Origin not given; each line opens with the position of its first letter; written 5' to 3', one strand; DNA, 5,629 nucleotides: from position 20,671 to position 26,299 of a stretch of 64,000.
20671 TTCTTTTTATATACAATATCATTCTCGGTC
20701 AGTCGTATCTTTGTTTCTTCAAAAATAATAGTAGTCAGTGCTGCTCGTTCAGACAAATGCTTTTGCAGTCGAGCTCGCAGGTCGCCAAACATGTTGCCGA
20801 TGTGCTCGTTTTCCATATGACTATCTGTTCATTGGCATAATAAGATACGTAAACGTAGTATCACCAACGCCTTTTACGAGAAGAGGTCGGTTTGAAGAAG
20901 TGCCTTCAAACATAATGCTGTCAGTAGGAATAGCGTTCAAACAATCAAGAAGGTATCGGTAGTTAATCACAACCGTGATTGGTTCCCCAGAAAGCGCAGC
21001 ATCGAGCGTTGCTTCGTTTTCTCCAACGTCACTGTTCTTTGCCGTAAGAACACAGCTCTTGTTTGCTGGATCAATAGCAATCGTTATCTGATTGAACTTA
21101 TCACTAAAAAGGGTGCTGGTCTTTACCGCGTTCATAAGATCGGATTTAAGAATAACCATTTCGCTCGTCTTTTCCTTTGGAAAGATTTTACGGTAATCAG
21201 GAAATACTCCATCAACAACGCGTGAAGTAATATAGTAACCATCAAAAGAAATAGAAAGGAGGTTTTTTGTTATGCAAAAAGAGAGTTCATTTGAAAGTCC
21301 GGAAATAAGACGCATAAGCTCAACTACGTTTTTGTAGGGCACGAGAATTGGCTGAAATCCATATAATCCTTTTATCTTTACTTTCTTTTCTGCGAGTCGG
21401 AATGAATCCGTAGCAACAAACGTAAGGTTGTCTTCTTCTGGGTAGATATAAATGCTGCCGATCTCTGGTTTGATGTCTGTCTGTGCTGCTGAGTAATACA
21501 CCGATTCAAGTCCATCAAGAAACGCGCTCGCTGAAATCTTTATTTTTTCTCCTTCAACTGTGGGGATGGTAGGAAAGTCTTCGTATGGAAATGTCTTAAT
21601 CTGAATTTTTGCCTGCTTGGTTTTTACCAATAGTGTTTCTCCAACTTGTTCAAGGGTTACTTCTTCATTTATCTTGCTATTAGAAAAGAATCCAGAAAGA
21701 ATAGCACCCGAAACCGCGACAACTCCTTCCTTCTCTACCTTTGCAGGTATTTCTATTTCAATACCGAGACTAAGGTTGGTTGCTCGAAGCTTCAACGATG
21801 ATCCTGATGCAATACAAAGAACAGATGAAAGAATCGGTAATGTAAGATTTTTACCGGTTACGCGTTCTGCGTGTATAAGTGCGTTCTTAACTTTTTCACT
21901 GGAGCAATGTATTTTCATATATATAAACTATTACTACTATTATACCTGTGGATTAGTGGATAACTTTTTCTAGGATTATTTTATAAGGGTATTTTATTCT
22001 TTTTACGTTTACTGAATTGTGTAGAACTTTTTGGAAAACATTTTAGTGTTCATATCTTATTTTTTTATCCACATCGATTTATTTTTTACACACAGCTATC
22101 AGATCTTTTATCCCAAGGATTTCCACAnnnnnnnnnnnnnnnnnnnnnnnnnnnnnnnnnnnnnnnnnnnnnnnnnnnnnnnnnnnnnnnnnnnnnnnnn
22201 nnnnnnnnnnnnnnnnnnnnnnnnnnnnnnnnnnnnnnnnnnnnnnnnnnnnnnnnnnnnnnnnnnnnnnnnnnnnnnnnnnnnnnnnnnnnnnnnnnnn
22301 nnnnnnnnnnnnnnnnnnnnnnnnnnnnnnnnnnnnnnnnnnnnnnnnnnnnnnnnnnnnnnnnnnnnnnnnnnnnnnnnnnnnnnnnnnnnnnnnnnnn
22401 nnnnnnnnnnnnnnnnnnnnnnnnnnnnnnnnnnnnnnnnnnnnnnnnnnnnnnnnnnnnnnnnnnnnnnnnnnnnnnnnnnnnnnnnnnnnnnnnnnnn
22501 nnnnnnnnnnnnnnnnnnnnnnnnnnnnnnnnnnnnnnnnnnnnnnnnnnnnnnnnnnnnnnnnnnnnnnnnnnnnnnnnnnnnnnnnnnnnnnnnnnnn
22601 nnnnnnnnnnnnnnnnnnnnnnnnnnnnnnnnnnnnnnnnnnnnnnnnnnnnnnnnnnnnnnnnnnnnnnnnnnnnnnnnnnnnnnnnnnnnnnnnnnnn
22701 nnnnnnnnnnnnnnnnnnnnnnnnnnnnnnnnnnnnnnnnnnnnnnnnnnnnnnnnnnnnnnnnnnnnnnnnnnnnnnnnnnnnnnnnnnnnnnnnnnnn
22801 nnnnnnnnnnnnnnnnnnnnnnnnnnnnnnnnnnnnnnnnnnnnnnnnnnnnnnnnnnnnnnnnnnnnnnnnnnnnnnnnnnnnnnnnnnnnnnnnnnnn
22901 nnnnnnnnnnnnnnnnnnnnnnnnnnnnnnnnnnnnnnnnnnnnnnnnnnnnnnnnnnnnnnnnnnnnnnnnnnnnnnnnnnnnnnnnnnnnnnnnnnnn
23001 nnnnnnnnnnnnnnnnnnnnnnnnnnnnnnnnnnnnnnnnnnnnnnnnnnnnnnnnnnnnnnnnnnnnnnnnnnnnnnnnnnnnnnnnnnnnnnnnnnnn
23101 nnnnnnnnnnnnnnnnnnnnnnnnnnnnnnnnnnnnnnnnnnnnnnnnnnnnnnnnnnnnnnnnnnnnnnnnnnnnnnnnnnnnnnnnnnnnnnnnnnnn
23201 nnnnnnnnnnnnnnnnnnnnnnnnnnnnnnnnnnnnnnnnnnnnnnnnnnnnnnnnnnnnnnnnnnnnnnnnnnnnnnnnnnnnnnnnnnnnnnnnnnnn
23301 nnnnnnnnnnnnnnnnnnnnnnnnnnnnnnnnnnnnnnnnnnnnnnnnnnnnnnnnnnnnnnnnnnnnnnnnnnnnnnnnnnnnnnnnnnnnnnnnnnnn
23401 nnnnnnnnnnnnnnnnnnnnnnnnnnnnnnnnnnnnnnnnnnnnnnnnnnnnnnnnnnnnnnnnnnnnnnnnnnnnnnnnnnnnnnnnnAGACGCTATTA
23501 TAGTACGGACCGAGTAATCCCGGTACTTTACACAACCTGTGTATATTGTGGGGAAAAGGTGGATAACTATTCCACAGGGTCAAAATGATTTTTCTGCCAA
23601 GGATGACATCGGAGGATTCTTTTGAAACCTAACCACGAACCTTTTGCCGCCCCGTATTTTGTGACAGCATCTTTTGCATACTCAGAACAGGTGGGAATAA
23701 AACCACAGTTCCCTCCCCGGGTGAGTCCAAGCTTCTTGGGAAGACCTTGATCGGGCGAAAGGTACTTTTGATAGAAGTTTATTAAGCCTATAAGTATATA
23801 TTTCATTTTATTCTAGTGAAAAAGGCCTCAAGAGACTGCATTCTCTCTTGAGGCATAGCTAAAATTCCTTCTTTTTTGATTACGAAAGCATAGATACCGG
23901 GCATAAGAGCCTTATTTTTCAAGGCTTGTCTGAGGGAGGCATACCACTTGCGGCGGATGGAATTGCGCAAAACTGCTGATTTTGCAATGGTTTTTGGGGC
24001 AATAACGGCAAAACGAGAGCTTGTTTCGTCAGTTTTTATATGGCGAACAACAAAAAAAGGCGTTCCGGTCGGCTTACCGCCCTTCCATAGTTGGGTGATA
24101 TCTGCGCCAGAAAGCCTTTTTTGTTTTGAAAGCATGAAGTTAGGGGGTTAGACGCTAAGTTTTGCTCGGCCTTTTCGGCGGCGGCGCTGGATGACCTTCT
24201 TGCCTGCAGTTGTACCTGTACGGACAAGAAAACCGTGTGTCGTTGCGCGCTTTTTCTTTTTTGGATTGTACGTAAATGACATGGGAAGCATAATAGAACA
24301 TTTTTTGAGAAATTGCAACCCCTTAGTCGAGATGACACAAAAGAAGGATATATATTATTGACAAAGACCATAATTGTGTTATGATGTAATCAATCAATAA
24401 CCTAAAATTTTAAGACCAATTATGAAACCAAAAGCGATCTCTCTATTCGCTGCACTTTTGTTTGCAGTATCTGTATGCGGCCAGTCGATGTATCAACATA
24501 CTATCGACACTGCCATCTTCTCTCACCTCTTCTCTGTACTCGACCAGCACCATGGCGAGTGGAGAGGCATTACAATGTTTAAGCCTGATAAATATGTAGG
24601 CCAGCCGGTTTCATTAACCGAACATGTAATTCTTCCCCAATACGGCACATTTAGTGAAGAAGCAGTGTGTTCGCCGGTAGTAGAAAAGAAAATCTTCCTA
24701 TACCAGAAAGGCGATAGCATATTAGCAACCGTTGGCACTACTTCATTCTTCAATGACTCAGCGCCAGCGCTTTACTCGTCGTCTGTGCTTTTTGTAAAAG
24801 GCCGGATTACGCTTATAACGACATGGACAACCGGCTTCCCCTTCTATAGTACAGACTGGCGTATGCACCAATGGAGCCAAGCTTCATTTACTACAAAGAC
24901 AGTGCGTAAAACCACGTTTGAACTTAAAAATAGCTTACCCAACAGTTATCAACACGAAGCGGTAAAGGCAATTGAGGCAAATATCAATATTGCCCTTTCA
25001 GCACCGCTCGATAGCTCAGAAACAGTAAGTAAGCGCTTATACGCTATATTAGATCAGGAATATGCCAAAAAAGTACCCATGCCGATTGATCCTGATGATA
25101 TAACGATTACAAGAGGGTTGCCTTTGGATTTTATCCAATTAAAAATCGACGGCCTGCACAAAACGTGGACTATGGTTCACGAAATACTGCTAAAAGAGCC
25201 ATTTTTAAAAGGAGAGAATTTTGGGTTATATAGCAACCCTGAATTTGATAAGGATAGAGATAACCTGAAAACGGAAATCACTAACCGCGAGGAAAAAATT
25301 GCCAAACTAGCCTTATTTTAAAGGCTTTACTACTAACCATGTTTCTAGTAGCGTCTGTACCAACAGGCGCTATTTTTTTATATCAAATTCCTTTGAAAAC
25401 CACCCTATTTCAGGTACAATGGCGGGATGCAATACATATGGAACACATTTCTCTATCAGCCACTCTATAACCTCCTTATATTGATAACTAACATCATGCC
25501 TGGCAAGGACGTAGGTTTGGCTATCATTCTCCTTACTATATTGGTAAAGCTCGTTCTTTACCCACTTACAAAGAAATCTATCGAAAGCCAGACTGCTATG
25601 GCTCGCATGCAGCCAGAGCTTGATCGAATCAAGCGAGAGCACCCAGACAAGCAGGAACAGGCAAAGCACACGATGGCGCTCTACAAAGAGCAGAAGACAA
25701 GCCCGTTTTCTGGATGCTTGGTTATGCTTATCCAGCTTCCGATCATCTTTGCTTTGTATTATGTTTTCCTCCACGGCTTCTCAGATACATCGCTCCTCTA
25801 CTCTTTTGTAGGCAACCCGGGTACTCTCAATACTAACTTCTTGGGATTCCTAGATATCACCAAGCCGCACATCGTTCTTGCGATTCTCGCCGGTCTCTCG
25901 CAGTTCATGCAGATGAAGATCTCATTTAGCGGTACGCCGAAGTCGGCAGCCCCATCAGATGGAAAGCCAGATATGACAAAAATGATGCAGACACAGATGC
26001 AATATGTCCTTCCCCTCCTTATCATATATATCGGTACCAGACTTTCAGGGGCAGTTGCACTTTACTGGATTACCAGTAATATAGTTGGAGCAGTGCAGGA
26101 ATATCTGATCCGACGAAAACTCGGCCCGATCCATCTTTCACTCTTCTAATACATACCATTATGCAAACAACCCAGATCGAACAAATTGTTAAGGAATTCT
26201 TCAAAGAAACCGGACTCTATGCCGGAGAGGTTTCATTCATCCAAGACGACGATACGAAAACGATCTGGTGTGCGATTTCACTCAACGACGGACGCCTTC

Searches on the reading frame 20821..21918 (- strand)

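Call 63: search_protein_families(library=pfam, proteins=[window:20821-21918:-], max_evalue=0.001)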
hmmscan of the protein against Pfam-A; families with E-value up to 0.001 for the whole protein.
window:20821-21918:- (365 aa): 3 families
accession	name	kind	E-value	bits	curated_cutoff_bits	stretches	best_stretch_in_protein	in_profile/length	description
PF02768.20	DNA_pol3_beta_3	-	7.8e-23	81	27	1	243-363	1-120/121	DNA polymerase III beta subunit, C-terminal domain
PF00712.24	DNA_pol3_beta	-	2e-21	76.8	24.4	1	1-119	1-120/120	DNA polymerase III beta subunit, N-terminal domain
PF02767.21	DNA_pol3_beta_2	-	1.4e-19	70.9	27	1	131-241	5-116/116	DNA polymerase III beta subunit, central domain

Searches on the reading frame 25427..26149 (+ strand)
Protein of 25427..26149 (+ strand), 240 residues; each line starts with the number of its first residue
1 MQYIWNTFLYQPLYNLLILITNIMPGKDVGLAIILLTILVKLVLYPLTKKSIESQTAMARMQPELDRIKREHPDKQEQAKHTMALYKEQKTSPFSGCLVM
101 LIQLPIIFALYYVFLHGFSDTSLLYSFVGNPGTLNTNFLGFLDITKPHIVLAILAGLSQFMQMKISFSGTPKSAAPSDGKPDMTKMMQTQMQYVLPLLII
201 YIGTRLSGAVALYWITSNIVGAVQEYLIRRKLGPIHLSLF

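Call 63: search_protein_families(library=pfam, proteins=[window:25427-26149:+], max_evalue=0.001)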
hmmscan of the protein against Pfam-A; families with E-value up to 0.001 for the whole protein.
window:25427-26149:+ (240 aa): 1 family
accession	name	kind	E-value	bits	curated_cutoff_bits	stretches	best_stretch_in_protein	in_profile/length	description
PF02096.25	60KD_IMP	-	4e-47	160.6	35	1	30-230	2-163/163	60Kd inner membrane protein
